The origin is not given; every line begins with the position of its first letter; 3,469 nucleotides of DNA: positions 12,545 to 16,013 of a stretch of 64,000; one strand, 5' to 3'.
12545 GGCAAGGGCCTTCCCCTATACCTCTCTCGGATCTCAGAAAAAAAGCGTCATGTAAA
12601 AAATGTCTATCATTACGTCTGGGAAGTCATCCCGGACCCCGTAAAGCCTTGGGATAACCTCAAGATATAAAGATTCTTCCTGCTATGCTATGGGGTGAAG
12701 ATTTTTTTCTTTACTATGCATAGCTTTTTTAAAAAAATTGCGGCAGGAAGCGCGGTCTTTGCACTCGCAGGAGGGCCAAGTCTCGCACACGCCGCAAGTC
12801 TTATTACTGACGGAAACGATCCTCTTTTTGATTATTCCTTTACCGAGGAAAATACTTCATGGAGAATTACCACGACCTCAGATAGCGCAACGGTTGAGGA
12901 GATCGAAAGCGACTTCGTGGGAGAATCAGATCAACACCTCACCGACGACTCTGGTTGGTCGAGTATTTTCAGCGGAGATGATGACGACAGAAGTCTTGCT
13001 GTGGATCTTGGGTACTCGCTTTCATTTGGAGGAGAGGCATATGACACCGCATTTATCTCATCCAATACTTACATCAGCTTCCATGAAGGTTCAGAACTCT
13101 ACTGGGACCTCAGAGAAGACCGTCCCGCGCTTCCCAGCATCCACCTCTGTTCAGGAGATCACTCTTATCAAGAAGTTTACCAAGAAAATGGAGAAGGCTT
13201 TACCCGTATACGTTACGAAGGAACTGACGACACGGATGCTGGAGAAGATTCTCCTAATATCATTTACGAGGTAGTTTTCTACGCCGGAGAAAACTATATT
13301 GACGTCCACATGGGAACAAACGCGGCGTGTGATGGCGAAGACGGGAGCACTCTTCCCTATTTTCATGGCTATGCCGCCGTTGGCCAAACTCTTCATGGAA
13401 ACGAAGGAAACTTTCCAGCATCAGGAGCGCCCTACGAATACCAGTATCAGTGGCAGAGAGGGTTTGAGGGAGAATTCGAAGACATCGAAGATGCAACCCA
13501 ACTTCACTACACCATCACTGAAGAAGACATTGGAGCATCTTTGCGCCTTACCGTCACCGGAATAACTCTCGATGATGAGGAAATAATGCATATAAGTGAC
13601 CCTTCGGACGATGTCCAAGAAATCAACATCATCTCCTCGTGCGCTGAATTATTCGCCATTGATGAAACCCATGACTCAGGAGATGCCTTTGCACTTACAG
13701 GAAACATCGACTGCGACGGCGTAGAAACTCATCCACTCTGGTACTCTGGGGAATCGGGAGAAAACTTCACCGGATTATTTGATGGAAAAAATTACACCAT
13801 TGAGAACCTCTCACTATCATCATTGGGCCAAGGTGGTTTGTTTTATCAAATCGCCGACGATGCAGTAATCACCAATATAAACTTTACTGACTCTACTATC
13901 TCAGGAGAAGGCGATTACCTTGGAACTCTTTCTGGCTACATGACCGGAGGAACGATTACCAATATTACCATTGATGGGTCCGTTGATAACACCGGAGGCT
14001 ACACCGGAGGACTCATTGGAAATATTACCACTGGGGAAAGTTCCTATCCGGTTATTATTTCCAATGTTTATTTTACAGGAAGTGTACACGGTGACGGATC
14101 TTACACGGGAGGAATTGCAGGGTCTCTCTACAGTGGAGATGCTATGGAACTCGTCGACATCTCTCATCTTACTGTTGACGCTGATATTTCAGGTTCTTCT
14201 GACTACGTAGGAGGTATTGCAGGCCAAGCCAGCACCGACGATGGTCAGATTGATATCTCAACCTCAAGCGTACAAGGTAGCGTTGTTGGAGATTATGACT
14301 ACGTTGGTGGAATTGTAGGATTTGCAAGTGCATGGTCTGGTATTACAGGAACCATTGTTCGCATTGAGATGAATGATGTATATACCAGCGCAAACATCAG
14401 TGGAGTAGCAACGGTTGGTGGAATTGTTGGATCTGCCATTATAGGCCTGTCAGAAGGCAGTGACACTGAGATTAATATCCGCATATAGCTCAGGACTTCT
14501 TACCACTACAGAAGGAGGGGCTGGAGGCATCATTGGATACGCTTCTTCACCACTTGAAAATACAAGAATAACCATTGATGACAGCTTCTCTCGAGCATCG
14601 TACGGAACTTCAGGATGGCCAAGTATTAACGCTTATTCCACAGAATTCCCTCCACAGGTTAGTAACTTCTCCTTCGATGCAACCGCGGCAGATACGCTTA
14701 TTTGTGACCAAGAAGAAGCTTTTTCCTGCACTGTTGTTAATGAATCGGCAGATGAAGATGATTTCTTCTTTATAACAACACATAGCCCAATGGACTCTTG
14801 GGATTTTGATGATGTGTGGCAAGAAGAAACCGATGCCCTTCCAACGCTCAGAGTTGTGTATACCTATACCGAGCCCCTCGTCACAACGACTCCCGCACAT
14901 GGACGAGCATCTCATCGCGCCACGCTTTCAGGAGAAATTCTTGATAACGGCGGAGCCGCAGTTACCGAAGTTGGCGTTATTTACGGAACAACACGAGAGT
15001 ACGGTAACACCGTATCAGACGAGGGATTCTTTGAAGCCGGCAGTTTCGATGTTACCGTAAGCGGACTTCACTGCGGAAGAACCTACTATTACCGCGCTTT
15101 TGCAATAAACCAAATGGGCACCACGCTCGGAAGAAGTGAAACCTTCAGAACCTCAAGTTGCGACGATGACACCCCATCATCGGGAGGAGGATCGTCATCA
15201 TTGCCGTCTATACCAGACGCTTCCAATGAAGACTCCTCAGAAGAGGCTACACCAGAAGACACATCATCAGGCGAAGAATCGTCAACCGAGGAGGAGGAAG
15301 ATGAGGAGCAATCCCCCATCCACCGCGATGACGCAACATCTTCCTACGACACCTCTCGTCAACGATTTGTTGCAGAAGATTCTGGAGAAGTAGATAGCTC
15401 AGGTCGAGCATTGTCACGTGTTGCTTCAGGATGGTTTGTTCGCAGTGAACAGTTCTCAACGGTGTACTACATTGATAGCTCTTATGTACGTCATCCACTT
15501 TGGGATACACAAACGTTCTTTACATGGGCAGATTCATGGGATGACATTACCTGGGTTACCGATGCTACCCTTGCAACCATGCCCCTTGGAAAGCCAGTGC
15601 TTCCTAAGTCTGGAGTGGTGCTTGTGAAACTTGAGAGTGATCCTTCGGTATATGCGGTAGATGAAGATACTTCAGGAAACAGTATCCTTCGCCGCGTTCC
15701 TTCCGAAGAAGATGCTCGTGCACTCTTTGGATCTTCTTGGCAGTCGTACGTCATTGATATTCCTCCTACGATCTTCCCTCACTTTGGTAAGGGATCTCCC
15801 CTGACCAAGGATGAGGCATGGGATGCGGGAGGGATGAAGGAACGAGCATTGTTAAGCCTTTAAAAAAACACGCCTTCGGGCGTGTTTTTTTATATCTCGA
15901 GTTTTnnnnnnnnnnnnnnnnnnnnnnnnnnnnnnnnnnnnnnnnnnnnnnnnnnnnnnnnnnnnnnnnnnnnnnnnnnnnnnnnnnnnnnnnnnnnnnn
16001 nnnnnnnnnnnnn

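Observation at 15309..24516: Two giant adhesin-like genes share a 528-bp, 100%-identical 3' module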

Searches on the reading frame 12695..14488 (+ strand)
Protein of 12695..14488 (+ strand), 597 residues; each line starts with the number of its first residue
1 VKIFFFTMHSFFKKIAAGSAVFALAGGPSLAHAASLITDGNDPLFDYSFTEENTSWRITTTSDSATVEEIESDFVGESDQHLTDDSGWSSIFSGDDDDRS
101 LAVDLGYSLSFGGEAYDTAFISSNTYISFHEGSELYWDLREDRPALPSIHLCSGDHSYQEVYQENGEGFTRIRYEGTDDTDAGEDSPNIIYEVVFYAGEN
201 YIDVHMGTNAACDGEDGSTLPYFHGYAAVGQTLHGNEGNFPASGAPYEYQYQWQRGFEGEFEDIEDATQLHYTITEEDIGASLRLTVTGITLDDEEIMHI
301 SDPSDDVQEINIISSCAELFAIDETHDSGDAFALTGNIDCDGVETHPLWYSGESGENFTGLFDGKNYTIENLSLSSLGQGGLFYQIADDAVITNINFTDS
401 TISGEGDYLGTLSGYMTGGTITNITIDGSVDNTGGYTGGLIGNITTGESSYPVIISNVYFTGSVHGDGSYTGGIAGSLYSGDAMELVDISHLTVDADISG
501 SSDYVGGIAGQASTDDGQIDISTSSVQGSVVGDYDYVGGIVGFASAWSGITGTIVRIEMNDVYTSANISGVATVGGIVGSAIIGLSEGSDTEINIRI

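Call 5: search_protein_families(library=pfam, proteins=[window:12695-14488:+], max_evalue=0.01)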
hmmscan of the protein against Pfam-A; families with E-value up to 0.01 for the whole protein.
window:12695-14488:+ (597 aa): 2 families
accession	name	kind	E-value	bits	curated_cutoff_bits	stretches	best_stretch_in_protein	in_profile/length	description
PF05342.19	Peptidase_M26_N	-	0.00017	21.3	27.7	1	357-428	186-250/250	M26 IgA1-specific Metallo-endopeptidase N-terminal region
PF07581.17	Glug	-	0.0028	18.4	20.5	0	504-531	4-28/28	The GLUG motif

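Call 33: search_protein_families(library=ncbifam, proteins=[window:12695-14488:+], max_evalue=0.01)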
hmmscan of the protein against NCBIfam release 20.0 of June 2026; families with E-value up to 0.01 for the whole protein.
window:12695-14488:+ (597 aa): 2 families
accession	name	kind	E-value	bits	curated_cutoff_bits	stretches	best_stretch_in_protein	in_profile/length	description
NF046019.1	ZmpB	exception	1.8e-07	28.8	3000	1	358-483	855-979/1969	zinc metalloprotease B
NF046017.1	ZmpA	exception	0.00051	17.3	3000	1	358-548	916-1094/2052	zinc metalloprotease A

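Call 50: list_cluster_members(proteins=[window:12716-14488:+, window:17885-21355:+, window:21112-24552:+, window:12053-12670:+, window:25918-26769:+])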
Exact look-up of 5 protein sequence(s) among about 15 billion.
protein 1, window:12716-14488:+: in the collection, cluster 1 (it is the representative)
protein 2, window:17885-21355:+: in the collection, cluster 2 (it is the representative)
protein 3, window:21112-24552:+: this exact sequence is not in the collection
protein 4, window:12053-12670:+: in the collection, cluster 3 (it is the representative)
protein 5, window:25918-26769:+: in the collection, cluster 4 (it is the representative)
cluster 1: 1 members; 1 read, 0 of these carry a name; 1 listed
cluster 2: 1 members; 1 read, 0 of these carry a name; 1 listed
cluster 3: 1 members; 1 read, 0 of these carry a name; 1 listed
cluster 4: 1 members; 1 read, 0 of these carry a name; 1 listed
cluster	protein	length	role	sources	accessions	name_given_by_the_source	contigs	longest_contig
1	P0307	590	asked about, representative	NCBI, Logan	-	-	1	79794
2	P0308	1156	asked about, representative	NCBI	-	-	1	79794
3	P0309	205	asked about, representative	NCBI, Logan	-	-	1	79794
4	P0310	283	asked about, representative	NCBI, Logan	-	-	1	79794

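Call 51: find_encoding_contigs(protein=window:12716-14488:+, flank=10000)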
Protein window:12716-14488:+ (590 aa): 1 contig read that carries it; 1 place shown.
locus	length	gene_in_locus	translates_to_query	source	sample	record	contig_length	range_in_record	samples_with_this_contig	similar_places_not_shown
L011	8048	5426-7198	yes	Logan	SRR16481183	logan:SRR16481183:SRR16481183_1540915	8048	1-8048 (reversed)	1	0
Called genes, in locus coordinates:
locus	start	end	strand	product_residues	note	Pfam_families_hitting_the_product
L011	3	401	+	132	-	?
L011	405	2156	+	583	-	PF00664:ABC_membrane, PF00005:ABC_tran, PF02463:SMC_N (faint)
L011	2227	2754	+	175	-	PF00581:Rhodanese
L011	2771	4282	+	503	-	PF00875:DNA_photolyase, PF03441:FAD_binding_7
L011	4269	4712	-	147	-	-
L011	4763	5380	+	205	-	-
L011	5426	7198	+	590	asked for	-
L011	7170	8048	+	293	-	?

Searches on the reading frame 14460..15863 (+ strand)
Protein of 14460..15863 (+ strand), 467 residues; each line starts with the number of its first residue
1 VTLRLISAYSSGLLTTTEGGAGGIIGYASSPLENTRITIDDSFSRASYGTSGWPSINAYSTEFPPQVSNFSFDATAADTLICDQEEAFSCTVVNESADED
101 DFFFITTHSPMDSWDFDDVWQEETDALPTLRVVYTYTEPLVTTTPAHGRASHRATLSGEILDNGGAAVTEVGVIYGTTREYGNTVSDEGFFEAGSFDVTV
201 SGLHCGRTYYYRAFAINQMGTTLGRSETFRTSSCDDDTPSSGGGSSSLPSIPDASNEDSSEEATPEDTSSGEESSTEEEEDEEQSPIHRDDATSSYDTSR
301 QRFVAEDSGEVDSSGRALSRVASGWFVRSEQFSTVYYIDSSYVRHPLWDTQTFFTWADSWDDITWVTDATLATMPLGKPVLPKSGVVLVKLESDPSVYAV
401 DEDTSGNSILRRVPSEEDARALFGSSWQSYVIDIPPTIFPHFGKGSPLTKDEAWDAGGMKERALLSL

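Call 5: search_protein_families(library=pfam, proteins=[window:14460-15863:+], max_evalue=0.01)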
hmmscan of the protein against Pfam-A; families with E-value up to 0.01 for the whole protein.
window:14460-15863:+ (467 aa): 0 families

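Call 33: search_protein_families(library=ncbifam, proteins=[window:14460-15863:+], max_evalue=0.01)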
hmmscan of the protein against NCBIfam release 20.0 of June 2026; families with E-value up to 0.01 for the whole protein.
window:14460-15863:+ (467 aa): 0 families
